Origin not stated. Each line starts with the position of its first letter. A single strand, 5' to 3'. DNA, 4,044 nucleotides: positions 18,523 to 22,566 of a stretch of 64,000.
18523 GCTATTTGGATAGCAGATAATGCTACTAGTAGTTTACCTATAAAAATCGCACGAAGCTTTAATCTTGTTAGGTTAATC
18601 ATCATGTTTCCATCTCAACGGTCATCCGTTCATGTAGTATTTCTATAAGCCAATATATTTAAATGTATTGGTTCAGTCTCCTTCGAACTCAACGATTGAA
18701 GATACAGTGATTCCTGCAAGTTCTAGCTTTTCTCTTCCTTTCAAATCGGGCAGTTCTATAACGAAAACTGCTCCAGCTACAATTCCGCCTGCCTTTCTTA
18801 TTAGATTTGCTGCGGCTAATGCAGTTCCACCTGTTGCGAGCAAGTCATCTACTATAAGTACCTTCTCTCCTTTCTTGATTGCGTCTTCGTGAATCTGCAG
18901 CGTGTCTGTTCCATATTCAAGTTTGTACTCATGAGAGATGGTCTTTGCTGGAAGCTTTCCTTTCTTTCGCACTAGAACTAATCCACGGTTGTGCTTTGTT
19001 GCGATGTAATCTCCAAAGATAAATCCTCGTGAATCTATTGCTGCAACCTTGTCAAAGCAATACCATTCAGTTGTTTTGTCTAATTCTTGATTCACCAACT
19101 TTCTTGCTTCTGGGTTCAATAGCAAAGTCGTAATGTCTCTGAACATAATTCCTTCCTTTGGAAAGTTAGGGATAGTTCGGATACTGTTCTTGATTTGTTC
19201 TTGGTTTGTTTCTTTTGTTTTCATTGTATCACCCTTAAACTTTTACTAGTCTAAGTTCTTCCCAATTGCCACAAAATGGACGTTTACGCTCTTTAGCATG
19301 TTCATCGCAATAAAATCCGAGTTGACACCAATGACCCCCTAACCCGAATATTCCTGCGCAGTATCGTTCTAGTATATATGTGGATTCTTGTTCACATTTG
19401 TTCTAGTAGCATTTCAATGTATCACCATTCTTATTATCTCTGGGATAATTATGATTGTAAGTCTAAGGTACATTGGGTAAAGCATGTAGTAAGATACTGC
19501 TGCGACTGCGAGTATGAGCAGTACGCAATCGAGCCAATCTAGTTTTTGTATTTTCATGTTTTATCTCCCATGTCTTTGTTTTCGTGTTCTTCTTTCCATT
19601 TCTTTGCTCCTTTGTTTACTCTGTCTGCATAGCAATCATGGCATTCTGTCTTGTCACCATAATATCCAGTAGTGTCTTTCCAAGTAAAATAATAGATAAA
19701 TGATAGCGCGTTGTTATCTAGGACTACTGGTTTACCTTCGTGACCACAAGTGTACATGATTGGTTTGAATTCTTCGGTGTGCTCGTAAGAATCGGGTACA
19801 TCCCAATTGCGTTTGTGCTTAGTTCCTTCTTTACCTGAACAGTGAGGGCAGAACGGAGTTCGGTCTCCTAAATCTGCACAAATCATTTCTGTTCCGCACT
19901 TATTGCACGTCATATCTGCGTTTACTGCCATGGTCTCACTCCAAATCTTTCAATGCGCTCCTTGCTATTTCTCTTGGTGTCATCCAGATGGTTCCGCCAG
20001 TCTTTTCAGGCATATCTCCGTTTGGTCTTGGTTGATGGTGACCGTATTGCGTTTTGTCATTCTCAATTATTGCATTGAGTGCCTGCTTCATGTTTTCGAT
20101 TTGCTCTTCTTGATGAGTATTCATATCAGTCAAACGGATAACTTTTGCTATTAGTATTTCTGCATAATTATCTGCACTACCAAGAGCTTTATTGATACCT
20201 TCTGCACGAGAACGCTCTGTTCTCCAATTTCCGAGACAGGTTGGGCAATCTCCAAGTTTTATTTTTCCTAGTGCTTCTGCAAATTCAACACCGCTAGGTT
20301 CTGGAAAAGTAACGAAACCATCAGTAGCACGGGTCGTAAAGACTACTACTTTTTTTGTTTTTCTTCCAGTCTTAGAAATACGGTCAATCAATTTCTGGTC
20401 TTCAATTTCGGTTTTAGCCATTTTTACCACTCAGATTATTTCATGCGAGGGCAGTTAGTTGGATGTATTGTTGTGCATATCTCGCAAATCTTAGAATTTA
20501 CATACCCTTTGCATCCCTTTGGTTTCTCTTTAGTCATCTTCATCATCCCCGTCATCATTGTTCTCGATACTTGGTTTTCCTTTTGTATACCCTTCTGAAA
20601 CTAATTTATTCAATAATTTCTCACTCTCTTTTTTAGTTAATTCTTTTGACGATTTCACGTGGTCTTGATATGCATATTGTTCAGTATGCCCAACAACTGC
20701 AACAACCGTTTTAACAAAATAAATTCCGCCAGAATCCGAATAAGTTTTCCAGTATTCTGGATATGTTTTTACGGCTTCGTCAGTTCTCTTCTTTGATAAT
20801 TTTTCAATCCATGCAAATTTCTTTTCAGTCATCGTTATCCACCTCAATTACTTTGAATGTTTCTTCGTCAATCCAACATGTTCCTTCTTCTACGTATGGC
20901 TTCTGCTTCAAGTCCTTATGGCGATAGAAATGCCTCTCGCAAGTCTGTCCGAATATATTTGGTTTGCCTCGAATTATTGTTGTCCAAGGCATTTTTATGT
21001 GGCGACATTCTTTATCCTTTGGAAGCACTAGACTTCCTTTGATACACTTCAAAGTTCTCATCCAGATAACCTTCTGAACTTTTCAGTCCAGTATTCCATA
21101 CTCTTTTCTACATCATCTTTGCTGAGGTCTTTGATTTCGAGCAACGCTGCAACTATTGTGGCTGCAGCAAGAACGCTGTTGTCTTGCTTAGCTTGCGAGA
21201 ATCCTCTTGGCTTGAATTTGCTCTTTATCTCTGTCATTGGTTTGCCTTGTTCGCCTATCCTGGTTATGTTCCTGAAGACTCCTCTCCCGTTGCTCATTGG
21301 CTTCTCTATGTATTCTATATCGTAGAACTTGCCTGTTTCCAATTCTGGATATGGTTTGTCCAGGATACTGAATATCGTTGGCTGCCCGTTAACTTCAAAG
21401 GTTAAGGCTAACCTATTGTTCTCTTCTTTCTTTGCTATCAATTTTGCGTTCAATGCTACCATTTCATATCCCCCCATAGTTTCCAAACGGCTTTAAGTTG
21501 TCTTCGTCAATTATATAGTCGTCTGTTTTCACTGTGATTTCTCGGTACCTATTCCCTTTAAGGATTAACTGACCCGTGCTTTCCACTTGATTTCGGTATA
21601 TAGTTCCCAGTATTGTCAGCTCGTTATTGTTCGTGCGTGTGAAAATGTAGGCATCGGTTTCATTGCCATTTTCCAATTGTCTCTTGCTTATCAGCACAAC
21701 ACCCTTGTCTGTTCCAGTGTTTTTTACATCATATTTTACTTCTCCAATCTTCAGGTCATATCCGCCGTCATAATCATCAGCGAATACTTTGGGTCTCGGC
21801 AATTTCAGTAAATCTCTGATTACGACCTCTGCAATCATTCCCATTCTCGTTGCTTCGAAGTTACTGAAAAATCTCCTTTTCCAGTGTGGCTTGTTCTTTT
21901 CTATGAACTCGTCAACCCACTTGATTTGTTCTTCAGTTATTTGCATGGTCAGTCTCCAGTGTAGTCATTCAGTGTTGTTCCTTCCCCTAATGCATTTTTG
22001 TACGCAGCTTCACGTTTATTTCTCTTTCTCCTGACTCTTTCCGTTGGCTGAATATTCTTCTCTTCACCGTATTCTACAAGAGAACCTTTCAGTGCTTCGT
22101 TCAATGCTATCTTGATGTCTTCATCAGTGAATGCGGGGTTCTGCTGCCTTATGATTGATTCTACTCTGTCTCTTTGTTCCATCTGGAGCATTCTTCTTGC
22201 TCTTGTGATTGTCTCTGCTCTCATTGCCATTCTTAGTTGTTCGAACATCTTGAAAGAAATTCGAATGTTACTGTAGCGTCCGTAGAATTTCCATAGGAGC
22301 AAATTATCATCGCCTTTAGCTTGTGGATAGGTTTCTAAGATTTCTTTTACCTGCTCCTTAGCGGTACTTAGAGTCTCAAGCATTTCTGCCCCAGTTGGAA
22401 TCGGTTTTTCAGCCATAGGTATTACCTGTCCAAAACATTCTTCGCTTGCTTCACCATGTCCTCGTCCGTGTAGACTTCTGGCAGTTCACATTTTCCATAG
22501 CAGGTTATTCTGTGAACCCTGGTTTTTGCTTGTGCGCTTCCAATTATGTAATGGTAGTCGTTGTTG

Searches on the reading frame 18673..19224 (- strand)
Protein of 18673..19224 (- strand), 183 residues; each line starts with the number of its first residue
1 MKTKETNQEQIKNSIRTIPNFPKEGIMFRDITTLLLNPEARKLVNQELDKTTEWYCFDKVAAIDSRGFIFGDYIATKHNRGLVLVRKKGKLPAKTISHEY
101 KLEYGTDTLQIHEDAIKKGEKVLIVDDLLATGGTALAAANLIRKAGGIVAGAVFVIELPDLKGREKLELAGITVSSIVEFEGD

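Call 12: search_protein_families(library=pfam, proteins=[window:18673-19224:-], max_evalue=0.01)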
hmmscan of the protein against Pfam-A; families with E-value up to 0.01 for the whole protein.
window:18673-19224:- (183 aa): 2 families
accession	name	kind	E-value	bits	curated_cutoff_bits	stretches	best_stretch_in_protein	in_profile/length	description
PF00156.33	Pribosyltran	-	2e-13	50.4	26.3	1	42-157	17-125/158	Phosphoribosyl transferase domain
PF14681.12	UPRTase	-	0.0037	17.2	27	1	118-149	119-150/206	Uracil phosphoribosyltransferase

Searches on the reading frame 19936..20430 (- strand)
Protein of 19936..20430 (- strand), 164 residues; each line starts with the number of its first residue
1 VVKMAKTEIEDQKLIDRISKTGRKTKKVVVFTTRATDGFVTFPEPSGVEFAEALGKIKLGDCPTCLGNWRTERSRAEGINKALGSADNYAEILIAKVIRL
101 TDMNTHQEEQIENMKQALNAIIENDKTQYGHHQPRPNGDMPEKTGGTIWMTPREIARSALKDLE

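Call 12: search_protein_families(library=pfam, proteins=[window:19936-20430:-], max_evalue=0.01)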
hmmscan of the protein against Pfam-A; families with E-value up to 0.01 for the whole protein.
window:19936-20430:- (164 aa): 1 family
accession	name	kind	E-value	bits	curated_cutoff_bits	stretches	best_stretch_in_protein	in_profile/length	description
PF23767.2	TscA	-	0.0038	17.8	27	1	103-132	1-30/67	TscA antitoxin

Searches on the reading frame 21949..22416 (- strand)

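Call 12: search_protein_families(library=pfam, proteins=[window:21949-22416:-], max_evalue=0.01)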
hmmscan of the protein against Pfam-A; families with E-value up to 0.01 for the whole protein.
window:21949-22416:- (155 aa): 0 families

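Call 22: search_protein_families(library=phrogs, proteins=[window:21949-22416:-], max_evalue=0.01)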
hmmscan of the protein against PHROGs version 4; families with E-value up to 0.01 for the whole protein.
window:21949-22416:- (155 aa): 1 family
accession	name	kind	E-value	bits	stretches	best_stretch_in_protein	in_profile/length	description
phrog_24961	-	unknown function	4.8e-05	23.9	1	16-85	4-69/234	-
